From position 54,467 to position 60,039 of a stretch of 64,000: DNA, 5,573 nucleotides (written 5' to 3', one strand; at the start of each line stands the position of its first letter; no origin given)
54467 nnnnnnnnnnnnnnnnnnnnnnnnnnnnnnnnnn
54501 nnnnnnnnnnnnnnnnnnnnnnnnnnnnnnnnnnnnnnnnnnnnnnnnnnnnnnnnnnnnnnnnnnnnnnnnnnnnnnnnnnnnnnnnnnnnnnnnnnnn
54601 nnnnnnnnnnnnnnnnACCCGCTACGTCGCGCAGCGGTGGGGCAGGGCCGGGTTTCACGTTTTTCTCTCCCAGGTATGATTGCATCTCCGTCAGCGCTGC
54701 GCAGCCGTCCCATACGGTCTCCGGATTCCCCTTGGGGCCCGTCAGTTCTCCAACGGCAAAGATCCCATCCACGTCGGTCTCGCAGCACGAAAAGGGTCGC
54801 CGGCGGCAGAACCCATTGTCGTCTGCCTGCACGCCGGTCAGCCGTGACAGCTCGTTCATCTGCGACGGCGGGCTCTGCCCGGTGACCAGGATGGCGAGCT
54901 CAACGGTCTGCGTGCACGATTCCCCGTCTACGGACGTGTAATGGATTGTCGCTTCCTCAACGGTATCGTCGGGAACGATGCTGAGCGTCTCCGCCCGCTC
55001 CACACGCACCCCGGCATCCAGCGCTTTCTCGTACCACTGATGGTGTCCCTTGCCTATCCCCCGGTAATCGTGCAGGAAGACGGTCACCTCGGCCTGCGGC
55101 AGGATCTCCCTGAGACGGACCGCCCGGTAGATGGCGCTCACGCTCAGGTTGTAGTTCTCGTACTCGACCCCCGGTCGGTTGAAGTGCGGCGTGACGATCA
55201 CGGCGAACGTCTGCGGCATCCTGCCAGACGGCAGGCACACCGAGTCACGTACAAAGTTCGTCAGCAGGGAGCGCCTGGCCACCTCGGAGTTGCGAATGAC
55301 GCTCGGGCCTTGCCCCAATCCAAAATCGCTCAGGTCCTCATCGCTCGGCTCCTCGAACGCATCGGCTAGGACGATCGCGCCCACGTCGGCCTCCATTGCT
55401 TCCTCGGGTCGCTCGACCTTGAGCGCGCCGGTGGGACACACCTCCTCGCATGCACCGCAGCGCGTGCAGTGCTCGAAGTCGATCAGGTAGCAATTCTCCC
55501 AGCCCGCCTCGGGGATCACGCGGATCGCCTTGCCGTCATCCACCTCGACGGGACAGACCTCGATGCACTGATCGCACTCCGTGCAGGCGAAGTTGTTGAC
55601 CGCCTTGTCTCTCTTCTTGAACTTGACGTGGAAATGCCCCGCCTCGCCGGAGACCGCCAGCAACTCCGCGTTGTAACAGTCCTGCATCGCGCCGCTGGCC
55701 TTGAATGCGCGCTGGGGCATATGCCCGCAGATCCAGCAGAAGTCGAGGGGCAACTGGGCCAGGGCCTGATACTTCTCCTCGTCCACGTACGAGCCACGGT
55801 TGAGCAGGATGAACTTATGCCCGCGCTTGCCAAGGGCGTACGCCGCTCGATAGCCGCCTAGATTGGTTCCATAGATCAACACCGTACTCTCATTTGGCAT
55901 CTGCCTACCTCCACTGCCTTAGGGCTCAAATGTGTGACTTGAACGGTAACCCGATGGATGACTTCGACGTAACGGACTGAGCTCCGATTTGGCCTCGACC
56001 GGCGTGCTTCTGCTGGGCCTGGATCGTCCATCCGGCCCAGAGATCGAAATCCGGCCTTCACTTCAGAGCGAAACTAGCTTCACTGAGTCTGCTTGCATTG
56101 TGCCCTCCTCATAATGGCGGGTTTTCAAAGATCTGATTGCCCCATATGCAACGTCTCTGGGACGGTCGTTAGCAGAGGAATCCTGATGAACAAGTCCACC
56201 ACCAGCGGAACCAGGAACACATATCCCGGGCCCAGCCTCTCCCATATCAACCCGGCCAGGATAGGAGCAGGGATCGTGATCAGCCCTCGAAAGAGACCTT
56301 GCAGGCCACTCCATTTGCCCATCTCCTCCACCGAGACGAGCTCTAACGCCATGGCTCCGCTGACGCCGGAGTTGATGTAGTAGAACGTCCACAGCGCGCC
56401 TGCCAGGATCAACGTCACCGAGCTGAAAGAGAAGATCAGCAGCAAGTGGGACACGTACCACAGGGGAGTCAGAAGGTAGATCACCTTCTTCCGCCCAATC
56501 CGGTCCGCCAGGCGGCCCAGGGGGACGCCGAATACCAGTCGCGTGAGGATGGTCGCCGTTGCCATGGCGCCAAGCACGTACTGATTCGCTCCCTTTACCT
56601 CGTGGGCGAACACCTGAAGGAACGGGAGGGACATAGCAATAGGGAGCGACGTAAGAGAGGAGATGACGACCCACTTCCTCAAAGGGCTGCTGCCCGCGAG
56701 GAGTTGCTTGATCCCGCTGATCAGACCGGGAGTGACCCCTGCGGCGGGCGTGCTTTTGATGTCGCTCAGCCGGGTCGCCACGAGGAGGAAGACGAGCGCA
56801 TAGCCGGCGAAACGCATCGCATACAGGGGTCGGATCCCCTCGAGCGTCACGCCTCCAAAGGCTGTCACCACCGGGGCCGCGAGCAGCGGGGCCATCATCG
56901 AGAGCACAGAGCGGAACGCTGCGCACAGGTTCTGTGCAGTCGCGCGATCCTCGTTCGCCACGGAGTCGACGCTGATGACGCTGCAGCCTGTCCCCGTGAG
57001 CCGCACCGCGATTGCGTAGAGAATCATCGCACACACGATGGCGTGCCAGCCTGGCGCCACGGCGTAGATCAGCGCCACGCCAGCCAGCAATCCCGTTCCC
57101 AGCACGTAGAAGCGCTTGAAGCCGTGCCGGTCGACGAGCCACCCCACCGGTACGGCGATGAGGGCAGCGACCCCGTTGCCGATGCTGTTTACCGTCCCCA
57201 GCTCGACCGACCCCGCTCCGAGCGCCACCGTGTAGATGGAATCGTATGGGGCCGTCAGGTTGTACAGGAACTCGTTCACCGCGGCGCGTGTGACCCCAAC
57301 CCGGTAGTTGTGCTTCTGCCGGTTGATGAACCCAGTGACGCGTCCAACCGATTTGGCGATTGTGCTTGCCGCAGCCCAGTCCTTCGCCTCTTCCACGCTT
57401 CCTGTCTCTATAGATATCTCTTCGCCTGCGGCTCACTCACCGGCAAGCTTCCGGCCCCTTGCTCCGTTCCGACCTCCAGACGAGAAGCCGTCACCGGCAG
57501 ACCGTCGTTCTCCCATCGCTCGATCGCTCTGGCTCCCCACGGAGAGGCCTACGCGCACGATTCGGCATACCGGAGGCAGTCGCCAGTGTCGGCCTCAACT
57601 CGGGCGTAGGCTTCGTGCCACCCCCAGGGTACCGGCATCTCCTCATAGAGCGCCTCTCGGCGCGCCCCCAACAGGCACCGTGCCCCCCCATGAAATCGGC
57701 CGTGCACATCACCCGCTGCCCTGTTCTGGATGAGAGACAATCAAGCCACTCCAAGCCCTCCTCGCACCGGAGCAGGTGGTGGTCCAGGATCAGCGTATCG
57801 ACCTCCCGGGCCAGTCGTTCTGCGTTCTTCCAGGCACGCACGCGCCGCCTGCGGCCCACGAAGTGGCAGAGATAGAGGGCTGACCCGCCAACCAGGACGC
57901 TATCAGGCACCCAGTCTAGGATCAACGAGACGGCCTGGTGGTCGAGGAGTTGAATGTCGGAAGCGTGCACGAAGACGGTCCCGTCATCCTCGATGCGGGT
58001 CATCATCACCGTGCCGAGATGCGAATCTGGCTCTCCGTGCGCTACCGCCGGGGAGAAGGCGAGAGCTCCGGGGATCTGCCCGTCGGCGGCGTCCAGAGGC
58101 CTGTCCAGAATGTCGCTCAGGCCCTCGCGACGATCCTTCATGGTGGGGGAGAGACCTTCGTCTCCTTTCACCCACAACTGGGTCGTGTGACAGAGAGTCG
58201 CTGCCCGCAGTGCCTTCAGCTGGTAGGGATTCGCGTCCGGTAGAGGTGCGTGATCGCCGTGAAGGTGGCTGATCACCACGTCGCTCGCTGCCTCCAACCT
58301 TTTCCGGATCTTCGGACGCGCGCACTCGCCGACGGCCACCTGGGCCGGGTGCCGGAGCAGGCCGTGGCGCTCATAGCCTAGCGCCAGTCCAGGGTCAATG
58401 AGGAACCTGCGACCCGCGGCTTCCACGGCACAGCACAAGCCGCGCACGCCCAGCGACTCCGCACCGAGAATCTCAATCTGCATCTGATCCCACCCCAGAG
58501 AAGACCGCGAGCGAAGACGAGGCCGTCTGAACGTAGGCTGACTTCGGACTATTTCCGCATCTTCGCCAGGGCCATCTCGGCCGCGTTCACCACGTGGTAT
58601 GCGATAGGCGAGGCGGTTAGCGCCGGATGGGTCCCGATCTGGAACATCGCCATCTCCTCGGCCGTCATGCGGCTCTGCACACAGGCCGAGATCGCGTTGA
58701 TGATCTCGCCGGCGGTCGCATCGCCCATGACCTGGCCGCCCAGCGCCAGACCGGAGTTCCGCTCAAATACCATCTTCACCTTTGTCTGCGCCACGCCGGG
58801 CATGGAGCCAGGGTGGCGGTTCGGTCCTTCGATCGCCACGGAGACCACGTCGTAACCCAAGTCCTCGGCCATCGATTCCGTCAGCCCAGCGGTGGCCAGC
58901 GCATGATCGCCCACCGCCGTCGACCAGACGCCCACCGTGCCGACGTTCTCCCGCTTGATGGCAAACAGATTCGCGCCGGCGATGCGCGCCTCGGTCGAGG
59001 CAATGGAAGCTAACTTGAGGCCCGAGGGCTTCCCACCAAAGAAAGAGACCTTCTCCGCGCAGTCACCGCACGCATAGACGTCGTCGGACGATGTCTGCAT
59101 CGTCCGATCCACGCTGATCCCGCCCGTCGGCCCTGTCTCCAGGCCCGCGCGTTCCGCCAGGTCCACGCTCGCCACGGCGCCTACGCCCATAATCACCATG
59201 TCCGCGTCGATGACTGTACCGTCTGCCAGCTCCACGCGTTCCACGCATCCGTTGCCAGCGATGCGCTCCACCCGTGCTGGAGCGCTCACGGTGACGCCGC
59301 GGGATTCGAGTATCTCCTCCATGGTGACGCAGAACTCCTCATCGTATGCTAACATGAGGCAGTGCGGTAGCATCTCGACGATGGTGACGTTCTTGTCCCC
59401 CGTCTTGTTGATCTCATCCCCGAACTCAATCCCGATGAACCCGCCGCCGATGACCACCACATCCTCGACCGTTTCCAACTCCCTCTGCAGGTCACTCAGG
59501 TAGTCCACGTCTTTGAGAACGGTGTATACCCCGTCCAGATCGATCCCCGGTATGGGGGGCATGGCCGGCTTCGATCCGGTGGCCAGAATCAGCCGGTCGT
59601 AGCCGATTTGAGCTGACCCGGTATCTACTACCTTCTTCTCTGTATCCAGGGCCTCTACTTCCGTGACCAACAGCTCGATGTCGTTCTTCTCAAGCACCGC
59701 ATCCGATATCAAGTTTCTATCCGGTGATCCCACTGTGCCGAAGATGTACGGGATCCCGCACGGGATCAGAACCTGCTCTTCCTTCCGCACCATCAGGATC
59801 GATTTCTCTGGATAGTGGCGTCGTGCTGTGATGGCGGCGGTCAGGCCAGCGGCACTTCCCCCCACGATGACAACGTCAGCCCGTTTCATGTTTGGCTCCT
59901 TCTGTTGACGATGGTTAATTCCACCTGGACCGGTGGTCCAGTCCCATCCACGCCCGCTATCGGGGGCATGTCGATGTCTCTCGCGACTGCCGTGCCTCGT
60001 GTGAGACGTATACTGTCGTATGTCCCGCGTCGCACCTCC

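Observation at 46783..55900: Hdr-like operon without HdrB: double-length HdrA, two MvhD, two FrhB/FdhB-like proteins, canonical TrxB, HdrC-like polyferredoxin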

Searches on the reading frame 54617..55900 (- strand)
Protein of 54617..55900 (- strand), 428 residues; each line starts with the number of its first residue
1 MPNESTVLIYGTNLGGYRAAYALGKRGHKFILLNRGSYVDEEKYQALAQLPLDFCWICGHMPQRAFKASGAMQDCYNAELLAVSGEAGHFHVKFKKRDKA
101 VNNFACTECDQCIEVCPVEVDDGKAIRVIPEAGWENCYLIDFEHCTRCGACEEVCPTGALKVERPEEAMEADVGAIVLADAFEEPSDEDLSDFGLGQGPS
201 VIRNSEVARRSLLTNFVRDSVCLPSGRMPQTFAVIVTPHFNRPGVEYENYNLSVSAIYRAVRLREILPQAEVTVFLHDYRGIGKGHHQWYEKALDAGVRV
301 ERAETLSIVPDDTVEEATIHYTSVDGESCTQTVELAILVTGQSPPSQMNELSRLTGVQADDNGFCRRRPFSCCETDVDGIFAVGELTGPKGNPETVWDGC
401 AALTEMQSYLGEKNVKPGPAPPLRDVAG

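Call 57: find_homologous_proteins(query=window:54617-55900:-, max_evalue=1e-20)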
Query window:54617-55900:- (428 aa): 17 proteins with E <= 1e-20 among 8000 candidates.
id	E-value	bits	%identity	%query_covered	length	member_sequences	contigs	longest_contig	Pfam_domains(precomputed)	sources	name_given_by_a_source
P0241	1.5e-183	629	64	99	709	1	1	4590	PF14697.12,PF13450.13,PF07992.21,PF12837.13,PF00070.34,PF03486.21,PF13484.12,PF12838.13,PF12800.13,PF12831.14,PF01266.31,PF12797.13,PF00890.31,PF00037.33,PF13738.13,PF13237.12,PF13187.12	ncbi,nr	ncbi:FAD-dependent oxidoreductase, partial [Candidatus Sumerlaeota bacterium]|nr:FAD-dependent oxido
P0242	6.4e-164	564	59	96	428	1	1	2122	PF12797.13,PF07992.21,PF12837.13,PF00037.33,PF13484.12,PF12838.13,PF13237.12,PF13183.12,PF13187.12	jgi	-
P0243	2.0e-148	513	62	83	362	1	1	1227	PF12797.13,PF12837.13,PF00037.33,PF13484.12,PF12838.13,PF13534.12,PF13237.12,PF13187.12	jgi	-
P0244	1.3e-136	474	69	69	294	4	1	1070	PF14697.12,PF12797.13,PF12837.13,PF00037.33,PF13746.12,PF13484.12,PF12838.13,PF13534.12,PF13237.12,PF13183.12,PF13187.12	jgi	jgi:heterodisulfide reductase subunit A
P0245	3.0e-135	469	63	71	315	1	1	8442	PF12837.13,PF00037.33,PF12798.13,PF13484.12,PF12838.13,PF13237.12,PF13187.12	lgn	-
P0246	2.2e-122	427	80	53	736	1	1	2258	PF01266.31,PF13450.13,PF00890.31,PF07992.21,PF00070.34,PF00037.33,PF13738.13,PF12838.13,PF12831.14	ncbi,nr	ncbi:MAG: FAD-dependent oxidoreductase, partial [bacterium]|nr:FAD-dependent oxidoreductase [bacteri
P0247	2.7e-107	377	59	63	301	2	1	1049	-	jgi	-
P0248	7.9e-106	372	59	64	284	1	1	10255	PF12797.13,PF12837.13,PF00037.33,PF12798.13,PF13484.12,PF12838.13,PF13237.12,PF12800.13,PF13187.12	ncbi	ncbi:4Fe-4S binding protein, partial [Thermosulfuriphilus sp.]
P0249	4.5e-100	353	60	62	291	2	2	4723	PF14697.12,PF12797.13,PF12837.13,PF00037.33,PF13746.12,PF13484.12,PF12838.13,PF13237.12,PF13183.12,PF13187.12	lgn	-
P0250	2.7e-91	325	54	62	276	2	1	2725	PF12797.13,PF12837.13,PF00037.33,PF13484.12,PF12838.13,PF13534.12,PF13237.12,PF13183.12,PF12800.13,PF13187.12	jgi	-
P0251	4.2e-83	298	44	70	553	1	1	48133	PF01266.31,PF13450.13,PF00890.31,PF07992.21,PF00037.33,PF13738.13,PF01134.29,PF12831.14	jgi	jgi:heterodisulfide reductase subunit A-like polyferredoxin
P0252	2.0e-82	295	60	51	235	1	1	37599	PF14697.12,PF12797.13,PF12837.13,PF00037.33,PF12798.13,PF13484.12,PF12838.13,PF13237.12,PF13187.12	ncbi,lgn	-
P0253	2.5e-38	150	61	28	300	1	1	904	PF01266.31,PF13450.13,PF00890.31,PF07992.21,PF12831.14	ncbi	ncbi:unnamed protein product, partial [marine sediment metagenome]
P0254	2.0e-37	147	35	37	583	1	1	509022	PF14697.12,PF13450.13,PF07992.21,PF12837.13,PF00070.34,PF13484.12,PF12838.13,PF00072.31,PF12831.14,PF12797.13,PF00037.33,PF25160.2,PF13237.12,PF13183.12,PF13187.12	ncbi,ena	-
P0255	2.0e-33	134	30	73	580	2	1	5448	PF14697.12,PF17179.10,PF13450.13,PF07992.21,PF12837.13,PF03486.21,PF13484.12,PF12838.13,PF13534.12,PF13459.12,PF01494.26,PF12831.14,PF01266.31,PF12797.13,PF00890.31,PF00037.33,PF13738.13,PF25160.2,PF13237.12,PF13183.12,PF13187.12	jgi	-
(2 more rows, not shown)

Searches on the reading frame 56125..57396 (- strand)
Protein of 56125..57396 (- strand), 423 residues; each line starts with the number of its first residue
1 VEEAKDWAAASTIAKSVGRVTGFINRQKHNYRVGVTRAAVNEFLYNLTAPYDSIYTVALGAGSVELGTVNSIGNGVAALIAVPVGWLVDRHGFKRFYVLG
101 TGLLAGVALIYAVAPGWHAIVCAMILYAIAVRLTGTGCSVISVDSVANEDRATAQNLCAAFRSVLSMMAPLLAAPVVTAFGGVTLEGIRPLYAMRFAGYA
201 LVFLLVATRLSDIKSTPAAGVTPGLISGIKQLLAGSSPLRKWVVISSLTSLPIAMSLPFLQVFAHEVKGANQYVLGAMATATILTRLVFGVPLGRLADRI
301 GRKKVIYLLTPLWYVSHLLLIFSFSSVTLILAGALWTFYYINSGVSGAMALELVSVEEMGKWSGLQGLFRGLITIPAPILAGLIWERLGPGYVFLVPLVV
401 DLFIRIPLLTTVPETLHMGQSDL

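Call 64: search_protein_families(library=pfam, proteins=[window:56125-57396:-], max_evalue=0.00001)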
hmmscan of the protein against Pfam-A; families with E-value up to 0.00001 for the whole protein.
window:56125-57396:- (423 aa): 1 family
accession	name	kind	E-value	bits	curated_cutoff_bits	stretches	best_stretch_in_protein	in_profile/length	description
PF07690.21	MFS_1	-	2.1e-23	83.2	33.4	2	246-404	5-164/347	Major Facilitator Superfamily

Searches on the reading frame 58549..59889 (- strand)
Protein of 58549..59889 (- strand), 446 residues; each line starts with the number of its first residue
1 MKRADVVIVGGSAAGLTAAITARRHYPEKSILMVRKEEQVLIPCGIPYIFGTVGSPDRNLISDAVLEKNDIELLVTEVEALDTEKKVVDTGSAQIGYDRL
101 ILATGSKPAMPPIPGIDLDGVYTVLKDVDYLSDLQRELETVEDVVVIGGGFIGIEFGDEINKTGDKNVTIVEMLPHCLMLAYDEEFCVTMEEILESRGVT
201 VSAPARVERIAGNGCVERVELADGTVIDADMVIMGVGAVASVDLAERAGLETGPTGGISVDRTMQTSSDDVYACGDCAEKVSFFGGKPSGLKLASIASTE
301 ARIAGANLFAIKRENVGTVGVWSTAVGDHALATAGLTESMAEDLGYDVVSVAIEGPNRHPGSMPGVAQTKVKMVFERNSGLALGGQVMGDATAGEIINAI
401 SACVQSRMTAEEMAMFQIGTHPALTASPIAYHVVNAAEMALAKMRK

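Call 15: search_protein_families(library=ncbifam, proteins=[window:58549-59889:-], max_evalue=0.001)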
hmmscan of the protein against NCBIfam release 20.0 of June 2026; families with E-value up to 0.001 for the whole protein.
window:58549-59889:- (446 aa): 62 families (the best 25 are shown)
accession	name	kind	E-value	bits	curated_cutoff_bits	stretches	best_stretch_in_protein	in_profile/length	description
TIGR03385.1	CoA_CoA_reduc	equivalog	3.3e-74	250.3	578.8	1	6-423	2-427/439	CoA-disulfide reductase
NF007123.0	PRK09564.1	equivalog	2.1e-72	244.2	458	1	6-423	3-428/444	CoA-disulfide reductase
NF046103.1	NOXase_Strep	equivalog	9.2e-60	202.8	600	1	6-424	2-427/442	H2O-forming NADH oxidase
NF045765.1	PhenlGlyoxDHPadH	equivalog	4.8e-49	167.4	475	1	4-319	3-320/416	NADH-dependent phenylglyoxylate dehydrogenase subunit epsilon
TIGR01350.1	lipoamide_DH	equivalog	6.7e-45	153.6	408.8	1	64-425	97-444/461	dihydrolipoyl dehydrogenase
TIGR02374.1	nitri_red_nirB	equivalog_domain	3e-41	141.7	578.35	1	60-280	58-280/794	nitrite reductase large subunit NirB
TIGR02053.1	MerA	equivalog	9.1e-41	140.3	454.45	1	64-414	96-433/465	mercury(II) reductase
NF004943.0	PRK06292.2-1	equivalog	7.4e-40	137.1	432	1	67-424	99-444/456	dihydrolipoyl dehydrogenase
NF003437.0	PRK04965.1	equivalog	8.4e-38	130.3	392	1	66-279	68-276/378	NADH:flavorubredoxin reductase NorW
NF042949.2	3PPDioc_HcaD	equivalog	2.2e-34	118.8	450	1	5-324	3-321/386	3-phenylpropionate/cinnamic acid dioxygenase ferredoxin--NAD(+) reductase subunit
NF005883.0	PRK07845.1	equivalog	1.8e-32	112.9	479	1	88-427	128-451/466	NAD(P)H-quinone dehydrogenase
NF011565.0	PRK14989.1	subfamily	3.3e-32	111.4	883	1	57-310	60-321/847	nitrite reductase large subunit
NF005884.0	PRK07846.1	equivalog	6.1e-32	110.8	501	1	82-425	115-441/454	mycothione reductase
NF010037.0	PRK13512.1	equivalog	1.8e-31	109.5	394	1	5-424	3-423/438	CoA-disulfide reductase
NF041682.1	ant_diox_AndAa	equivalog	6.2e-31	107.5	650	1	4-338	4-338/406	anthranilate 1,2-dioxygenase system ferredoxin--NAD(+) reductase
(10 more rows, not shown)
